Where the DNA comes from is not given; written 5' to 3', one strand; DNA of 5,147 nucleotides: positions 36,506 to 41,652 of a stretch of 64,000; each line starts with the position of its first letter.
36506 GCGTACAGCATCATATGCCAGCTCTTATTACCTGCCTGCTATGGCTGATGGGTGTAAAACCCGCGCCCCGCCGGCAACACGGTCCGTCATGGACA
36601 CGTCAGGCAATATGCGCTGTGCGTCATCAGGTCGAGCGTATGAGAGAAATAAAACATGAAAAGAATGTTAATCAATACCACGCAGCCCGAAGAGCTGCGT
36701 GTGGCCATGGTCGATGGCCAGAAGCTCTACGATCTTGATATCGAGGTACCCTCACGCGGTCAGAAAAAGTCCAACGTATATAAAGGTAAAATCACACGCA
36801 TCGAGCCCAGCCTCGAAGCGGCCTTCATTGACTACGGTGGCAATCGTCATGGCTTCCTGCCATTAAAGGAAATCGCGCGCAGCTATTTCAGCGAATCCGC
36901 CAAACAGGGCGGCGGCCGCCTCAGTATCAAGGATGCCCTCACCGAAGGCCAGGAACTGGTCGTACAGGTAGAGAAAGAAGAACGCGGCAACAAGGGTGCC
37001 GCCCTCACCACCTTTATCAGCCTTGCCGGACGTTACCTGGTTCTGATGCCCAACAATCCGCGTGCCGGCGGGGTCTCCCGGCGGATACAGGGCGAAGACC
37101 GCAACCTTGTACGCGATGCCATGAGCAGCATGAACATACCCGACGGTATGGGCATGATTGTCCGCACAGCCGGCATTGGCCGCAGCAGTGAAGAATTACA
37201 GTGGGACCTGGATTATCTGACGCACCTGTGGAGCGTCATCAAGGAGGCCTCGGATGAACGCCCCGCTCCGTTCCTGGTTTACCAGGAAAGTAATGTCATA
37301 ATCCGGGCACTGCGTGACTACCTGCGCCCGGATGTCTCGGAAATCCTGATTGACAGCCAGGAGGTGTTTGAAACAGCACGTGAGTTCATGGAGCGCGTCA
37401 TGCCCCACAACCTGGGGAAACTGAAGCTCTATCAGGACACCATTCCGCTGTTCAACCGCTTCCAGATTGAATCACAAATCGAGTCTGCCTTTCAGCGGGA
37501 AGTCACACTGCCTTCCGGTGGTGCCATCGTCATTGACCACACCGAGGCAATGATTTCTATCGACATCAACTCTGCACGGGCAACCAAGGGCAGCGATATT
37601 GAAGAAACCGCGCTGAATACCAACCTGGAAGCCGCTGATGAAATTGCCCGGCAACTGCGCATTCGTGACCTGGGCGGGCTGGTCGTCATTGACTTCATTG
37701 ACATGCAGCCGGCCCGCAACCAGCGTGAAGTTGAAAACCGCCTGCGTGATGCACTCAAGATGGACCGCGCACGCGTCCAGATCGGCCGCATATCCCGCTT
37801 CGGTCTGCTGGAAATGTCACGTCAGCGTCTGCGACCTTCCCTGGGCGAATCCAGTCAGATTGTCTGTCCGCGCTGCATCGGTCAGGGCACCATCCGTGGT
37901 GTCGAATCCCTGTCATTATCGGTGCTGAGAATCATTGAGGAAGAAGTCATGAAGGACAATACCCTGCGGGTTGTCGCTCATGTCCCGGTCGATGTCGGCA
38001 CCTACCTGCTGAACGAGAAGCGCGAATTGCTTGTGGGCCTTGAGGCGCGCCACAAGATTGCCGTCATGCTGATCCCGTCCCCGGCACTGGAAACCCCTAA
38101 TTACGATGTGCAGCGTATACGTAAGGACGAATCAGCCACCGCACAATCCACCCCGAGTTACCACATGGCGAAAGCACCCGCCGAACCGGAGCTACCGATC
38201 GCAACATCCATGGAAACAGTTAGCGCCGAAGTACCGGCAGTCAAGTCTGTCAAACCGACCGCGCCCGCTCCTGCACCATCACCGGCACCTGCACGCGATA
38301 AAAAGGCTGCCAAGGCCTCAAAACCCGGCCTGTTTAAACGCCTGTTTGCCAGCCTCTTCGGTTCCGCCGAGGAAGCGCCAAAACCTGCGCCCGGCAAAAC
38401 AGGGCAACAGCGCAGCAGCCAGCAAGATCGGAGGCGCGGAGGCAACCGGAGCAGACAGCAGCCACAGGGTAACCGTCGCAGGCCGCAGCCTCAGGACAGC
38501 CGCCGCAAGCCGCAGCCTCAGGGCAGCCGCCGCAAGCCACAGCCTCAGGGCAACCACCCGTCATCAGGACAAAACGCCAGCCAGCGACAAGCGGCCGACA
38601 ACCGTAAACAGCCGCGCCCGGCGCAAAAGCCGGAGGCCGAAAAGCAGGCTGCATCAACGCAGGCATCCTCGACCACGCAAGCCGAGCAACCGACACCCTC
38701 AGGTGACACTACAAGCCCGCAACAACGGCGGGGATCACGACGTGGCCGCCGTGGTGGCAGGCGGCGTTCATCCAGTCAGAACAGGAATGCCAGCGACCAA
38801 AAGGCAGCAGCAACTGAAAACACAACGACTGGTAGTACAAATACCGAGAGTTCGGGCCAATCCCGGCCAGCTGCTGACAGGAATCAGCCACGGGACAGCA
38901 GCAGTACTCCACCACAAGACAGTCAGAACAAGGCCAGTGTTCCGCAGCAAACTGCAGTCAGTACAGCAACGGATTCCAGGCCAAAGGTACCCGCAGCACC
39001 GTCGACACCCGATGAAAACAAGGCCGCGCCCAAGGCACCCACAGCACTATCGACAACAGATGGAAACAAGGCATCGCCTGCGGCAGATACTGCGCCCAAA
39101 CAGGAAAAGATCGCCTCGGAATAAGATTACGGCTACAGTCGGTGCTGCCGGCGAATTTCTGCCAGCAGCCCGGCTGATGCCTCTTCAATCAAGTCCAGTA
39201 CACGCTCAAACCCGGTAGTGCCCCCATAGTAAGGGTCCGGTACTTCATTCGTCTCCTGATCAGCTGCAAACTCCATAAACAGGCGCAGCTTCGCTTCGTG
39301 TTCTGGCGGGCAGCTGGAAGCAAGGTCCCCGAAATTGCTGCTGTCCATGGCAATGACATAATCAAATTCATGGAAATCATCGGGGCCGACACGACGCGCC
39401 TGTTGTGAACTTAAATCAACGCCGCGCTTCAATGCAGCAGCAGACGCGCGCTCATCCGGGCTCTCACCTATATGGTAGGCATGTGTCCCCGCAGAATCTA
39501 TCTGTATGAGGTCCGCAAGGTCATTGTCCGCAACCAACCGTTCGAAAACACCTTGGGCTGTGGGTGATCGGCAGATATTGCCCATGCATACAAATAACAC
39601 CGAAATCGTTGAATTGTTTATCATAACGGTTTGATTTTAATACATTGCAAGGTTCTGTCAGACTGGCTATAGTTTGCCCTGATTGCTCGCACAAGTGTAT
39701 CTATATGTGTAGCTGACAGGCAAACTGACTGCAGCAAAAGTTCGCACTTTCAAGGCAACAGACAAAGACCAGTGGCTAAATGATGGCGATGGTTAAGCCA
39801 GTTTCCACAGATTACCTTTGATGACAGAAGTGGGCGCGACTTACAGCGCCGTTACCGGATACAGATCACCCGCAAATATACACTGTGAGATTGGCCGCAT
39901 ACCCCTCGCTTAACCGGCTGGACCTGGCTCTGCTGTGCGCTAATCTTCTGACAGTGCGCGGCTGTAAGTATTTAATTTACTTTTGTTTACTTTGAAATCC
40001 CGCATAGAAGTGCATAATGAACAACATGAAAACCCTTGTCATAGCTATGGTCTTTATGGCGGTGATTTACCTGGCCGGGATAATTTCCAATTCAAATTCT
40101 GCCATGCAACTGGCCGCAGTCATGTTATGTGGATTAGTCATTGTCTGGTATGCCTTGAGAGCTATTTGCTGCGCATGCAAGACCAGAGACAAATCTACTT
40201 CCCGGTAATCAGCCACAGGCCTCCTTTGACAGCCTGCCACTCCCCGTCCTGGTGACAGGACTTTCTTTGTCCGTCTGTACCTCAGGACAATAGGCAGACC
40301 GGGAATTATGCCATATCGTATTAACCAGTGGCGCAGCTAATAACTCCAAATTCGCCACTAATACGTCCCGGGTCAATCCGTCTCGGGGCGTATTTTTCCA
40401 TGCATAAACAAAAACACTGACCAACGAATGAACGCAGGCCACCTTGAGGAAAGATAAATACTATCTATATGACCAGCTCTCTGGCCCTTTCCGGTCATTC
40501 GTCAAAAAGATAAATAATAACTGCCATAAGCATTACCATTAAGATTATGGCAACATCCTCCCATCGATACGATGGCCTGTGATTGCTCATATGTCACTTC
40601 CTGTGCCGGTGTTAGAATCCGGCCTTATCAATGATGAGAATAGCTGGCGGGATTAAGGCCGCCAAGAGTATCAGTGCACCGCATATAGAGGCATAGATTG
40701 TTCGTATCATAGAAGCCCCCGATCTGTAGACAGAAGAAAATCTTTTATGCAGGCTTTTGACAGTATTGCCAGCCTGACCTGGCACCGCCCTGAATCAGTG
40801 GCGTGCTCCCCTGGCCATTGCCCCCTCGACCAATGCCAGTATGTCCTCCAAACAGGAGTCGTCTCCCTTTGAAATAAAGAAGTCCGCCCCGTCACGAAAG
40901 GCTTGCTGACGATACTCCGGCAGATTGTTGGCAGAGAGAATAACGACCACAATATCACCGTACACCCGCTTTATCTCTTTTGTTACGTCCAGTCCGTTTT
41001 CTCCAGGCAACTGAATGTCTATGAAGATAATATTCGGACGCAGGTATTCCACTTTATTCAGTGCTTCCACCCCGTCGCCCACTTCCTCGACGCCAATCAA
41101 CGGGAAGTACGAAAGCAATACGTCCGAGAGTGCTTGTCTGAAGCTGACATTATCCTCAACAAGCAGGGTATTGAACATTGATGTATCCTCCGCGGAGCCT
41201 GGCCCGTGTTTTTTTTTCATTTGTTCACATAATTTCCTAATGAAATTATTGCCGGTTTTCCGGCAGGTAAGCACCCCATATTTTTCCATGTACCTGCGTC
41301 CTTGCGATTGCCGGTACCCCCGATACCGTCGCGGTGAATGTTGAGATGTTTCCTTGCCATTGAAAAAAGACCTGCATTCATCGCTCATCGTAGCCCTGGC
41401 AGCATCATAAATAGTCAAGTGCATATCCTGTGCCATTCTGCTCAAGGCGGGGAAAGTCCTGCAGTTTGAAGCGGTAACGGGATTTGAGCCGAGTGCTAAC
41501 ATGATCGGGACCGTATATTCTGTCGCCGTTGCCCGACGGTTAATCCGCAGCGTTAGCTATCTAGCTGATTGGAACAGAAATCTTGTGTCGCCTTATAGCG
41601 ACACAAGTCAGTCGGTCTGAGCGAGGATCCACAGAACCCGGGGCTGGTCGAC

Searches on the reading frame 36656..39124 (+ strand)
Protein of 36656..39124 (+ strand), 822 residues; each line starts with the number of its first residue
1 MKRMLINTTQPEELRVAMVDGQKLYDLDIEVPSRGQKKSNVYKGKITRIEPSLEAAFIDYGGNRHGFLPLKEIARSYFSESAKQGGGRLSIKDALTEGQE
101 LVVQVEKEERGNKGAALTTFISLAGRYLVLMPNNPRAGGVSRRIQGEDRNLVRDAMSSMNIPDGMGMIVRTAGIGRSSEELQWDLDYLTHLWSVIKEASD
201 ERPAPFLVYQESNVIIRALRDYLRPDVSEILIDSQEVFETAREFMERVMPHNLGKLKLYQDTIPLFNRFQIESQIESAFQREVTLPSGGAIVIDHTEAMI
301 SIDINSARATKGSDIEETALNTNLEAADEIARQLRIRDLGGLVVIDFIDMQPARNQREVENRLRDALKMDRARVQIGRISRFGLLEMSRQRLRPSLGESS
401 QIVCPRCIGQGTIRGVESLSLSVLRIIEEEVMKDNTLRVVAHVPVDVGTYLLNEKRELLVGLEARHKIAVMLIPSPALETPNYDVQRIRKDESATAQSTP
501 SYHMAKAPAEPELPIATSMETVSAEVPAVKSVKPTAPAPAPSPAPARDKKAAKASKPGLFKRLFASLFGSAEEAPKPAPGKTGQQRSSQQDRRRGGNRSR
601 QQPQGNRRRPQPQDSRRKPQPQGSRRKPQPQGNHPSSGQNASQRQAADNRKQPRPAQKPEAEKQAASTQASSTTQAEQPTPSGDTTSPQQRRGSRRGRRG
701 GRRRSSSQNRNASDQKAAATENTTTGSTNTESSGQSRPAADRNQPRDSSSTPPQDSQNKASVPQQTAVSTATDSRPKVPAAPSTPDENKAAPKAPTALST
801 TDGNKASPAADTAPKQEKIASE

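Call 8: search_protein_families(library=pfam, proteins=[window:36656-39124:+], max_evalue=0.001)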
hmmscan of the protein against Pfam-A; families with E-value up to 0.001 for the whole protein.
window:36656-39124:+ (822 aa): 3 families
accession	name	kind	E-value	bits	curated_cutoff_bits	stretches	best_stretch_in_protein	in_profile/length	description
PF10150.14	RNase_E_G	-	5.5e-101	338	25.5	1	122-391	1-269/270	Ribonuclease E/G family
PF20833.2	RNase_E_G_Thio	-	6.2e-30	103.6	26.8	1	403-488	1-86/86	RNase E/G, Thioredoxin-like domain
PF00575.29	S1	-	1.1e-08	35.8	22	1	37-118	3-72/74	S1 RNA binding domain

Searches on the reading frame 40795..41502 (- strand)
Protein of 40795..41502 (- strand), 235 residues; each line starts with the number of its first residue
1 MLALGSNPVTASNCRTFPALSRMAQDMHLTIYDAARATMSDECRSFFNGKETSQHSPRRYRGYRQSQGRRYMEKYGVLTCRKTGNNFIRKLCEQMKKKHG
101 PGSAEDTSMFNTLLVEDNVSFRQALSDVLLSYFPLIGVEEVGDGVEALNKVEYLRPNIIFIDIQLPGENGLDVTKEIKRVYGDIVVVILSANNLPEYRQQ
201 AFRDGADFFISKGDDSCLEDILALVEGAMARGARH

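Call 8: search_protein_families(library=pfam, proteins=[window:40795-41502:-], max_evalue=0.001)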
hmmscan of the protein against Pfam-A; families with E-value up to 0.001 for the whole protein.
window:40795-41502:- (235 aa): 1 family
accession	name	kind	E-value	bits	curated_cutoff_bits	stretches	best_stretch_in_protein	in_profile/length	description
PF00072.30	Response_reg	-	6.7e-19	68.5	30.2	1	113-213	2-100/111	Response regulator receiver domain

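Call 23: search_protein_families(library=pfam, proteins=[window:40795-41502:-], max_evalue=1)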
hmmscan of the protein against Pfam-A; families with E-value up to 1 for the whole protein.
window:40795-41502:- (235 aa): 1 family
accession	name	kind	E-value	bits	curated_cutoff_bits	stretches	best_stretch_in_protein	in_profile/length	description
PF00072.30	Response_reg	-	6.7e-19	68.5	30.2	1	113-213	2-100/111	Response regulator receiver domain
